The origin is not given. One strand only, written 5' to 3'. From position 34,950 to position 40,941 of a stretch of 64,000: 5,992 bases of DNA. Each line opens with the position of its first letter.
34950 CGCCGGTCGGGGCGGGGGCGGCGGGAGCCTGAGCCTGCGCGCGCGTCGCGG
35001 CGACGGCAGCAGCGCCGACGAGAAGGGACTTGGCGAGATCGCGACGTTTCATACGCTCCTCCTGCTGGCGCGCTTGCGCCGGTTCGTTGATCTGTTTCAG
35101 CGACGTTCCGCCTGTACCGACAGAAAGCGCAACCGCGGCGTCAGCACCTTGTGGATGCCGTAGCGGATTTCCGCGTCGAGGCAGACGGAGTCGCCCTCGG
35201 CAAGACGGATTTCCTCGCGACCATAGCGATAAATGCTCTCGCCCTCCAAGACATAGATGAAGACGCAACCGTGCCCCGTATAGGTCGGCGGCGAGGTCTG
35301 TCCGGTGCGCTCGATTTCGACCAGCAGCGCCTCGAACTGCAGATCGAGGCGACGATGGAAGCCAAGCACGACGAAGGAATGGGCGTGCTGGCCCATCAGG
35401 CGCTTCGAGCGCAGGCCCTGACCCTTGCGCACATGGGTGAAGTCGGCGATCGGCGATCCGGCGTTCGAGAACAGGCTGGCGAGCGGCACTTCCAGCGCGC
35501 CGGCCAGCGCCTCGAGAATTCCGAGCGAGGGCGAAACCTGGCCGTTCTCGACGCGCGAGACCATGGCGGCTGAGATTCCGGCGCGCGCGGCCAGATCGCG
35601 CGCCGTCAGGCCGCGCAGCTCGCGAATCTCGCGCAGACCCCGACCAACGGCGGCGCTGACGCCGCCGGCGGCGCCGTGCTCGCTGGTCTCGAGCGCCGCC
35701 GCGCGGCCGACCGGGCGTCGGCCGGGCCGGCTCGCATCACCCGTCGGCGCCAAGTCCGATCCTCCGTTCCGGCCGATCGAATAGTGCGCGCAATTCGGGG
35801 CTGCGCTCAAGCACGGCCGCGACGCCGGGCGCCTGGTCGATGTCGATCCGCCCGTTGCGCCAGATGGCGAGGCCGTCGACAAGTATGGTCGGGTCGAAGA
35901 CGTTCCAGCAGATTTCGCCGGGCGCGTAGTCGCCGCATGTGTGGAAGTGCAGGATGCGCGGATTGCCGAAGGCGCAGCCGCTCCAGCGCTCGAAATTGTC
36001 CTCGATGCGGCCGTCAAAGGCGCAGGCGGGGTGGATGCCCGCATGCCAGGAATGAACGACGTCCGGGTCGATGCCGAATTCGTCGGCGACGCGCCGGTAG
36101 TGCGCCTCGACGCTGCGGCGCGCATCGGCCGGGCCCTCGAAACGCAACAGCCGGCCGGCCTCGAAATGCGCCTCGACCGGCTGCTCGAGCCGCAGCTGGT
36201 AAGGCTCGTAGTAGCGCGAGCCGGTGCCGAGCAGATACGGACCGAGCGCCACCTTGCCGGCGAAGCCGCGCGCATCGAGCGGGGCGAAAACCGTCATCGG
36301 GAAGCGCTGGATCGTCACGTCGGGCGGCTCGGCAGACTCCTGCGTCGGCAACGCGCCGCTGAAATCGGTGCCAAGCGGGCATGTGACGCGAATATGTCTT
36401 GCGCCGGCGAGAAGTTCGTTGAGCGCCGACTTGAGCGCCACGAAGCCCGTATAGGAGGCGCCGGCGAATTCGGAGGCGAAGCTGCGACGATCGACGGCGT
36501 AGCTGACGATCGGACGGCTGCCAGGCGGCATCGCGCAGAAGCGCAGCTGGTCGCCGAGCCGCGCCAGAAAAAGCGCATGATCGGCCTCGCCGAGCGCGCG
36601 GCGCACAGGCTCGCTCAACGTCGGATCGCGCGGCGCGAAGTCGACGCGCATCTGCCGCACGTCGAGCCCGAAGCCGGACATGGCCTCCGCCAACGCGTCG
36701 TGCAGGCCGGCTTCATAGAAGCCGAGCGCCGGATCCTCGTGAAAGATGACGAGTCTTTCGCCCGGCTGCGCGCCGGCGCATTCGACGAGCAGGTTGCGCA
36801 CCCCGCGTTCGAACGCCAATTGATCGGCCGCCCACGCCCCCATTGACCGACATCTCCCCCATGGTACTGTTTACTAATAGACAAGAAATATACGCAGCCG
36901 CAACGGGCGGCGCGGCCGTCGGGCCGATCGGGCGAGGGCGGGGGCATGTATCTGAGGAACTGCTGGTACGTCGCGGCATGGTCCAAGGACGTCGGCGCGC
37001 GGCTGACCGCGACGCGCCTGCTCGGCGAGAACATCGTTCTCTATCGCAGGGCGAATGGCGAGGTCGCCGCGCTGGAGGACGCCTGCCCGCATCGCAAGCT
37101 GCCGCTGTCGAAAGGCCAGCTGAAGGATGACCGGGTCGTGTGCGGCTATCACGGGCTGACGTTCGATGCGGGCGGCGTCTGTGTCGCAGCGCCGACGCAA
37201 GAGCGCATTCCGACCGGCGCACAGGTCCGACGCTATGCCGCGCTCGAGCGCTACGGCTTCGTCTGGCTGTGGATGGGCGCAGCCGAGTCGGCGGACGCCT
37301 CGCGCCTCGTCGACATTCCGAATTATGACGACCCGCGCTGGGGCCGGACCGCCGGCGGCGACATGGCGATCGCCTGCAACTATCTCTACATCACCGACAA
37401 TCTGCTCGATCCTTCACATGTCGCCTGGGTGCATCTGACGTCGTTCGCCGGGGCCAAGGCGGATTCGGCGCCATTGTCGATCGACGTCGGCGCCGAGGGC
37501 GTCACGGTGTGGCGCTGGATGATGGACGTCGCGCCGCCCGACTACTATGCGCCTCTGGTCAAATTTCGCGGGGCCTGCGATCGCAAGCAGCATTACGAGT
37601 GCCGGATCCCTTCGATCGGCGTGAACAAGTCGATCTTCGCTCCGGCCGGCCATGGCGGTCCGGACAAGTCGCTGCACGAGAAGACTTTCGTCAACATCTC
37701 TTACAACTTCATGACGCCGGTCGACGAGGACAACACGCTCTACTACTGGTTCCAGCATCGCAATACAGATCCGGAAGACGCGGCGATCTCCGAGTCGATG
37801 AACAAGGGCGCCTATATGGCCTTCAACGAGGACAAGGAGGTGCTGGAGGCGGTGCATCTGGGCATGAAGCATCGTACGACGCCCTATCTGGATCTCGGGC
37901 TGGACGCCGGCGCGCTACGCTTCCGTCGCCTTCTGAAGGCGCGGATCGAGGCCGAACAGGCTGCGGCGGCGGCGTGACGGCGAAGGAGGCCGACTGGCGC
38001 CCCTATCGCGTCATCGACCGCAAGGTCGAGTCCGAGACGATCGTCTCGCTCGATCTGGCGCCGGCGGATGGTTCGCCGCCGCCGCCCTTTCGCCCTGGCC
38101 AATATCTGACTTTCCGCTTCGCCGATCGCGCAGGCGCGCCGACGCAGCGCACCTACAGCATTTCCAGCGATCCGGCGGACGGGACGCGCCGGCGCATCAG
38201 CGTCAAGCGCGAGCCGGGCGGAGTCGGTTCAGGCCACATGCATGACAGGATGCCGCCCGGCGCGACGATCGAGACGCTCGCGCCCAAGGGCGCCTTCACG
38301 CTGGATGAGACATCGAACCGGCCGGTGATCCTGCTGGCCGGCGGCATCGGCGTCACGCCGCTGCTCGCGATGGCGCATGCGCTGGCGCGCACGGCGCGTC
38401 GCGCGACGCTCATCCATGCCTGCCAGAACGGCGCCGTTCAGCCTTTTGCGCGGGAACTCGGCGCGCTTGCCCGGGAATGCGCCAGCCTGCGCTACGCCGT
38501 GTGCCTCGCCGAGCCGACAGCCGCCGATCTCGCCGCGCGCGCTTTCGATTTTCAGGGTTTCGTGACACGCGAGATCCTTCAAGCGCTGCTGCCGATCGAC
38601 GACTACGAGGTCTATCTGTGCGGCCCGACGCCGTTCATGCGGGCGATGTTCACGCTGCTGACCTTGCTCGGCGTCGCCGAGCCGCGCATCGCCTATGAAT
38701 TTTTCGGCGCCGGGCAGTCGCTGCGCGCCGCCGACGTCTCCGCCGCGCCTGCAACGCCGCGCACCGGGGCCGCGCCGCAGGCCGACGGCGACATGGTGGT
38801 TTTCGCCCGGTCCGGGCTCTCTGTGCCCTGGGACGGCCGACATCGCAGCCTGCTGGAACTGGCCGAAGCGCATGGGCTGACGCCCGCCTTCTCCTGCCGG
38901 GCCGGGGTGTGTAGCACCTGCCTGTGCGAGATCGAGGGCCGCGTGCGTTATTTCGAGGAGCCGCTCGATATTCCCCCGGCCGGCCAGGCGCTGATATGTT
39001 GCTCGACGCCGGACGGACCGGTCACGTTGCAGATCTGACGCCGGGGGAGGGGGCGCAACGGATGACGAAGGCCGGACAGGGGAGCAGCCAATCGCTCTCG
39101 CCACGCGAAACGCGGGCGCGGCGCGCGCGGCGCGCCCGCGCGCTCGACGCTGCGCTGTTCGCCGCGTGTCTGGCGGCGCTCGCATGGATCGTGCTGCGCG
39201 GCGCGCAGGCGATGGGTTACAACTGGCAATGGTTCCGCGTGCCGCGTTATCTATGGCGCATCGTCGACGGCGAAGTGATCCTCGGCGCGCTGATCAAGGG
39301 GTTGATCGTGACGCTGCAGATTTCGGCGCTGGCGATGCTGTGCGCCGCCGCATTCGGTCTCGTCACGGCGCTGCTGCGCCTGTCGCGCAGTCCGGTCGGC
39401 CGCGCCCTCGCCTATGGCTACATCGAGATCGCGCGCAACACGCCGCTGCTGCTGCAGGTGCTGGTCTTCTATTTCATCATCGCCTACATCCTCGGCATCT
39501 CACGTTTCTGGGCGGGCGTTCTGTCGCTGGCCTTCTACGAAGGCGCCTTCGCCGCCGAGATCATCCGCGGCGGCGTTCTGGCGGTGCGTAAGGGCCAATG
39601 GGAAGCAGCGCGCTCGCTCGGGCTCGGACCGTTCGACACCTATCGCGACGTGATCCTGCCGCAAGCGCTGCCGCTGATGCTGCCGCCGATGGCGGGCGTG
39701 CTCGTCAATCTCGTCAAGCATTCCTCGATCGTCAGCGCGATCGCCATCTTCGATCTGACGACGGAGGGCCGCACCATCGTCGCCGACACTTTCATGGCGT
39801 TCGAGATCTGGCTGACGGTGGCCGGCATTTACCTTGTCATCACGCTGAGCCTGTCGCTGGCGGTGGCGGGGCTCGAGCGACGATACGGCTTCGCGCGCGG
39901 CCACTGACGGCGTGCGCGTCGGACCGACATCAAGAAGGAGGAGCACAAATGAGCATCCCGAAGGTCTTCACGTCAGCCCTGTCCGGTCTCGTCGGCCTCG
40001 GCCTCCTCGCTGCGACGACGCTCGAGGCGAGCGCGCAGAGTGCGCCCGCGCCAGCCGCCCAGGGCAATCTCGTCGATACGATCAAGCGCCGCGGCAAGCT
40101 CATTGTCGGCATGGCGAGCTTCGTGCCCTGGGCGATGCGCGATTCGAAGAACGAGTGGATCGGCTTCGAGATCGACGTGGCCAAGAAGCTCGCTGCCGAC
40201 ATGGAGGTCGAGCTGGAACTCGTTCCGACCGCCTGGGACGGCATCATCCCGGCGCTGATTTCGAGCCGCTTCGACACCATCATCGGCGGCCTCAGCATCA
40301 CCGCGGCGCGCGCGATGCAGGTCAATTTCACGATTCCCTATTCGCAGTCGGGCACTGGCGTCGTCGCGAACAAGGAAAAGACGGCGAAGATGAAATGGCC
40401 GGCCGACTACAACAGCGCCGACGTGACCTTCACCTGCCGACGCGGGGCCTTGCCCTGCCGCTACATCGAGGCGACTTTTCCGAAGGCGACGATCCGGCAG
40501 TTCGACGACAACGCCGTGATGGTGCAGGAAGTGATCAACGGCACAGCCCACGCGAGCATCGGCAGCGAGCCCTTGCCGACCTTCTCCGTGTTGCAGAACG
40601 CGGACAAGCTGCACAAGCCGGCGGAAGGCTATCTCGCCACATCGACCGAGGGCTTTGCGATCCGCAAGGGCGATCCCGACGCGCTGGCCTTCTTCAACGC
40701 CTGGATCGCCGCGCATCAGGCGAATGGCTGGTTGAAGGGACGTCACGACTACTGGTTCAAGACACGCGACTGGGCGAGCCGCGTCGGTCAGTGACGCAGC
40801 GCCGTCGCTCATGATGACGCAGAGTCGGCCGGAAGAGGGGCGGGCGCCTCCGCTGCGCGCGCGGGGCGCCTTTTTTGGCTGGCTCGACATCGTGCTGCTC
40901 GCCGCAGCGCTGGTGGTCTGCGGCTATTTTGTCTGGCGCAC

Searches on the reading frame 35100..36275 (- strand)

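Call 72: search_protein_families(library=pfam, proteins=[window:35100-36275:-], max_evalue=0.000001)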
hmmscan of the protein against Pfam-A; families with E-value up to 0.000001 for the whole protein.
window:35100-36275:- (392 aa): 3 families
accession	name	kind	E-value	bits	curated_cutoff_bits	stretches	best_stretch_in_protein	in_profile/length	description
PF01381.28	HTH_3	-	2.9e-15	56.5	23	1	214-266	1-53/55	Helix-turn-helix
PF13560.12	HTH_31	-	1.5e-12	48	27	1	210-265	2-58/64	Helix-turn-helix domain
PF13443.12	HTH_26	-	4.7e-07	30.4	22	1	214-268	2-57/63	Cro/C1-type HTH DNA-binding domain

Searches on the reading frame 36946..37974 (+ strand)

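Call 72: search_protein_families(library=pfam, proteins=[window:36946-37974:+], max_evalue=0.000001)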
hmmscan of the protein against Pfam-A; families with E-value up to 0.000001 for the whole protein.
window:36946-37974:+ (343 aa): 2 families
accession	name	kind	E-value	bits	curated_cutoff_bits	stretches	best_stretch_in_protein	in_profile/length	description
PF19112.6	VanA_C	-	4.9e-45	154.5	23.5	1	142-336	1-193/193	Vanillate O-demethylase oxygenase C-terminal domain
PF00355.32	Rieske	-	3.6e-21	75.3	20.3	1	7-90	2-86/88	Rieske [2Fe-2S] domain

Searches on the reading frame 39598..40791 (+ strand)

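Call 72: search_protein_families(library=pfam, proteins=[window:39598-40791:+], max_evalue=0.000001)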
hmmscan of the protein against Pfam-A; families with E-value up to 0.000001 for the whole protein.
window:39598-40791:+ (398 aa): 2 families
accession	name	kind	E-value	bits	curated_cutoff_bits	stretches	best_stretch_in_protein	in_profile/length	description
PF00497.25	SBP_bac_3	-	1.2e-31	109.7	26.4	1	169-388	2-131/132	Bacterial extracellular solute-binding proteins, family 3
PF10613.14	Lig_chan-Glu_bd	-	2.6e-10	40.9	30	1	185-260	26-114/115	Ligated ion channel L-glutamate- and glycine-binding site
